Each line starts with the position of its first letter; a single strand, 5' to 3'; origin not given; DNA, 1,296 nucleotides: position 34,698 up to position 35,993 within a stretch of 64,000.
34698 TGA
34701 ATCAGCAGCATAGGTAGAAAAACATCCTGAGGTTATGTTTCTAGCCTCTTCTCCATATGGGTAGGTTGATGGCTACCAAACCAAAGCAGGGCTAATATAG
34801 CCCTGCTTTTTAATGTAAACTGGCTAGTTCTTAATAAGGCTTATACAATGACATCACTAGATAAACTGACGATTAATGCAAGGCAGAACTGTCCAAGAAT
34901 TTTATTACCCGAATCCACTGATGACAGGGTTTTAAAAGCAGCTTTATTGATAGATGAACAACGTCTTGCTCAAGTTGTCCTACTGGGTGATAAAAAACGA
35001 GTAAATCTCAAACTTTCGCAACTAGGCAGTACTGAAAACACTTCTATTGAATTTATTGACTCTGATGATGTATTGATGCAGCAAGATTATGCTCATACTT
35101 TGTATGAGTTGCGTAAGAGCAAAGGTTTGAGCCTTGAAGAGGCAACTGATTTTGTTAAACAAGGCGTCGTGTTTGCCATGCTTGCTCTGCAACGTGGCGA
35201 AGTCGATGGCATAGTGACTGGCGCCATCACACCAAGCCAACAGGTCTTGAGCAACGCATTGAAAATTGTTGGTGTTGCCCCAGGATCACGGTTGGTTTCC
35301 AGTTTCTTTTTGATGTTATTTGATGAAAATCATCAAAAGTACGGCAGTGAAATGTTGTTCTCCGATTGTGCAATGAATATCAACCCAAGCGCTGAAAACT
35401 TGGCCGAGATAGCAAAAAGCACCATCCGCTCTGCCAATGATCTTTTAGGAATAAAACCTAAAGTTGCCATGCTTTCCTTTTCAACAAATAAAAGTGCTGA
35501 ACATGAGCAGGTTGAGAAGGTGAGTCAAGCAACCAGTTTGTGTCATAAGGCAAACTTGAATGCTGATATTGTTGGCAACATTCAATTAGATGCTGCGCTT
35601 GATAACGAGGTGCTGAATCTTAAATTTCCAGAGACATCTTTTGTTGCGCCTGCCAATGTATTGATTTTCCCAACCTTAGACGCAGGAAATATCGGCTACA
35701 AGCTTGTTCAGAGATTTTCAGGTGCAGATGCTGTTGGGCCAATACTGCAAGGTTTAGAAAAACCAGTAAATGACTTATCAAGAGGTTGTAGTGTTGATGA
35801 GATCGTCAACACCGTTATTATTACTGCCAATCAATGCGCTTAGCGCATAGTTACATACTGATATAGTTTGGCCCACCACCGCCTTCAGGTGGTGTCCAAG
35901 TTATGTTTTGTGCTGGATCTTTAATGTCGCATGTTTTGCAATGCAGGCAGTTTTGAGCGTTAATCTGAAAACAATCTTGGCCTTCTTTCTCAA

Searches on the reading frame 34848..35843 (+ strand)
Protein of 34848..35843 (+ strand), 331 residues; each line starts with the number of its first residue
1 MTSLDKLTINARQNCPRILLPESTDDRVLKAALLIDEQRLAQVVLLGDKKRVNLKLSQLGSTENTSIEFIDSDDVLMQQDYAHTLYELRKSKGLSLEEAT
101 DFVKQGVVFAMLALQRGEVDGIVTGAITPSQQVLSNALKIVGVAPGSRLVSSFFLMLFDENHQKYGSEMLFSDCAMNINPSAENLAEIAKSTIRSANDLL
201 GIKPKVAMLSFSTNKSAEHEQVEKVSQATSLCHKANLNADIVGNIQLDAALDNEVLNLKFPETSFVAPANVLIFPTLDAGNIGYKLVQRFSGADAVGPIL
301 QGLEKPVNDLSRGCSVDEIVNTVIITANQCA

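Call 6: search_protein_families(library=ncbifam, proteins=[window:34848-35843:+], max_evalue=0.00001)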
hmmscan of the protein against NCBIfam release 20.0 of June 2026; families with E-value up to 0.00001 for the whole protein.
window:34848-35843:+ (331 aa): 10 families
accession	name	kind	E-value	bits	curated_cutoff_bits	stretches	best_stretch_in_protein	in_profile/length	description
NF007233.1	PRK09653.1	subfamily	2.4e-107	359.1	310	1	6-329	4-318/319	phosphotransacetylase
NF004167.0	PRK05632.1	equivalog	3.9e-104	349.7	418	1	6-330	388-703/708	phosphate acetyltransferase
TIGR00651.1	pta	equivalog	1.5e-100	336.6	311.2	1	18-327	1-304/304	phosphate acetyltransferase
NF009501.0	PRK12861.1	subfamily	7.7e-37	126.7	1178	1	16-327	449-757/764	NADP-dependent malic enzyme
TIGR02706.1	P_butyryltrans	equivalog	2.2e-19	69.7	410.5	1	105-327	74-291/294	phosphate butyryltransferase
NF005837.0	PRK07742.1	equivalog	7.2e-18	64.9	409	1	107-320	79-287/299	phosphate butyryltransferase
NF004472.0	PRK05805.1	subfamily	2.3e-16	59.7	399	1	139-328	112-296/302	phosphate butyryltransferase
NF008852.0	PRK11890.1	subfamily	1.7e-14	53.6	413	1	117-318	95-291/315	phosphate acetyltransferase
TIGR02709.1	branched_ptb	equivalog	2.2e-14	53.7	475.15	1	166-318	110-260/271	branched-chain phosphotransacylase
NF006045.0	PRK08190.1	subfamily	4.7e-14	52.1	282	1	111-312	243-439/467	bifunctional enoyl-CoA hydratase/phosphate acetyltransferase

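Call 17: find_encoding_contigs(protein=window:34848-35843:+, flank=10000, max_places=10)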
Protein window:34848-35843:+ (331 aa): 24 contigs read that carry it; 10 places shown.
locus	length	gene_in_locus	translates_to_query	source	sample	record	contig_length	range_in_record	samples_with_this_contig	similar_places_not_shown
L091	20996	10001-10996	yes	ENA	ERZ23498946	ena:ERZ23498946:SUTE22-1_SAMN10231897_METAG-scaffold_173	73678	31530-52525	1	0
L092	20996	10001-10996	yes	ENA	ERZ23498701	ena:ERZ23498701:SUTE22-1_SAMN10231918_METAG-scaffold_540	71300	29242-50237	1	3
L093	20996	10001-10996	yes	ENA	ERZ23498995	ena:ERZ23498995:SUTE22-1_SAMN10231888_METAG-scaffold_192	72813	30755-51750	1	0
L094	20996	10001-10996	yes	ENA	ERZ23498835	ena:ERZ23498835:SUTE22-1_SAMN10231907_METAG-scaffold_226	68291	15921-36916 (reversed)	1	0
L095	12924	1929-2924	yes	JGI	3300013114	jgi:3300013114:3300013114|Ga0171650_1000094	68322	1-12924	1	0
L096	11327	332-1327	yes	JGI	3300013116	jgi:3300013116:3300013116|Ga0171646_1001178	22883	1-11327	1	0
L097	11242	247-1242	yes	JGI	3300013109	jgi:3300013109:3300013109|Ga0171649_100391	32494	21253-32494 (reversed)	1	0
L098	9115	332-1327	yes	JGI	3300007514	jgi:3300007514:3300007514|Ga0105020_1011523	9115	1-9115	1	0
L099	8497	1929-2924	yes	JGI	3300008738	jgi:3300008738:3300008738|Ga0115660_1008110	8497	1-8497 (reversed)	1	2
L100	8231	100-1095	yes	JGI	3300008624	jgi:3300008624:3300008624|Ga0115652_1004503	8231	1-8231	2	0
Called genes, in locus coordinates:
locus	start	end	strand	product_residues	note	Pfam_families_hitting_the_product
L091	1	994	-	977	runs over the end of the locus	PF04879:Molybdop_Fe4S4, PF00384:Molybdopterin, PF01568:Molydop_binding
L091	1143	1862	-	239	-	PF00392:GntR, PF14502:HTH_41 (faint), PF07702:UTRA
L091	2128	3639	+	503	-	PF01970:TctA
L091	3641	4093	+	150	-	PF07331:TctB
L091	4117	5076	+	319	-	PF03401:TctC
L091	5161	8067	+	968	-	PF00171:Aldedh, PF00501:AMP-binding, PF13193:AMP-binding_C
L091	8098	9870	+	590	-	PF02776:TPP_enzyme_N, PF00205:TPP_enzyme_M, PF02775:TPP_enzyme_C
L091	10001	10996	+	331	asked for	PF01515:PTA_PTB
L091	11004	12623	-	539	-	PF00890:FAD_binding_2 (faint), PF01266:DAO (faint), PF01946:Thi4 (weak), PF13450:NAD_binding_8 (weak), PF21162:ETFQO_UQ-bd, PF05187:Fer4_ETF_QO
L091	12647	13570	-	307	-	PF01012:ETF, PF00766:ETF_alpha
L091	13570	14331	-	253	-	PF01012:ETF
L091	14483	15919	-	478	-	PF00512:HisKA, PF02518:HATPase_c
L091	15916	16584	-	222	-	PF00072:Response_reg, PF00486:Trans_reg_C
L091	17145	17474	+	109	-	PF04203:Sortase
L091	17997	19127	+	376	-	PF06155:GBBH-like_N, PF02668:TauD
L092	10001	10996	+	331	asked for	PF01515:PTA_PTB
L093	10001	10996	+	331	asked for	PF01515:PTA_PTB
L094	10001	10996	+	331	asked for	PF01515:PTA_PTB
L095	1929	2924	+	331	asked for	PF01515:PTA_PTB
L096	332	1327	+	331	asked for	PF01515:PTA_PTB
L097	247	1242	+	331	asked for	PF01515:PTA_PTB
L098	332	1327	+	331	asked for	PF01515:PTA_PTB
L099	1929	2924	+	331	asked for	PF01515:PTA_PTB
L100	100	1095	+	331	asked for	PF01515:PTA_PTB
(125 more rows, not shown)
